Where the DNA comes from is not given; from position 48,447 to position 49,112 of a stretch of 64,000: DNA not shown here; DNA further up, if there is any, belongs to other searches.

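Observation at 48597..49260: PadR regulator co-transcribed with an upstream (Gly-Cys)n / Met-rich mini-protein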

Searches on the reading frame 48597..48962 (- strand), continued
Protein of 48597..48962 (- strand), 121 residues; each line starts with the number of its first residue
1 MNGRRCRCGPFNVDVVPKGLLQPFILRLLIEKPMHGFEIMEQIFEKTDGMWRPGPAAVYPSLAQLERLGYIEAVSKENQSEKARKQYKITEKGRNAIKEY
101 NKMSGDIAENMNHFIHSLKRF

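Call 74: search_protein_families(library=pfam, proteins=[L069:2879-3535:+, L009:3366-3713:+], max_evalue=0.001)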
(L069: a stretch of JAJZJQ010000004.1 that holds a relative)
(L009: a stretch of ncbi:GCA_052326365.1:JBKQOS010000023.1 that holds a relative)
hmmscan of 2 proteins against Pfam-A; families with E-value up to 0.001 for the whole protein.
L069:2879-3535:+ (218 aa): 9 families
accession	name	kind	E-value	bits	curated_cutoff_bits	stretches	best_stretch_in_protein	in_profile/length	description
PF13192.12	Thioredoxin_3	-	2.1e-23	82.6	24.8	1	136-212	2-75/76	Thioredoxin domain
PF00462.30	Glutaredoxin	-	3.9e-14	53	22.9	1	137-194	1-57/60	Glutaredoxin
PF23357.1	DUF7088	-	2.6e-09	37.6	27.8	1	119-207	6-99/105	Domain of unknown function (DUF7088)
PF13098.12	Thioredoxin_2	-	7.9e-07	29.8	27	0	139-210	11-103/104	Thioredoxin-like domain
PF00085.26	Thioredoxin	-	5.8e-06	26.7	23.5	0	140-203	25-93/103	Thioredoxin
PF05768.20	Glrx-like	-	7.2e-06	26.7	26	0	33-69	6-41/77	Glutaredoxin-like domain (DUF836)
PF13462.12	Thioredoxin_4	-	2.5e-05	24.9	23.2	0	64-92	125-153/165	Thioredoxin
PF14595.12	Thioredoxin_9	-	0.00022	21.5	25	1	118-195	26-106/129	Thioredoxin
PF01323.26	DSBA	-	0.00057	20.2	25.6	0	177-210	157-189/191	DSBA-like thioredoxin domain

L009:3366-3713:+ (115 aa): 1 family
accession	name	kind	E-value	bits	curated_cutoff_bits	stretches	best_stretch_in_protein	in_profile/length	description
PF10865.14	DUF2703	-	9.8e-05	22.9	23.6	1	18-101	26-119/120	Domain of unknown function (DUF2703)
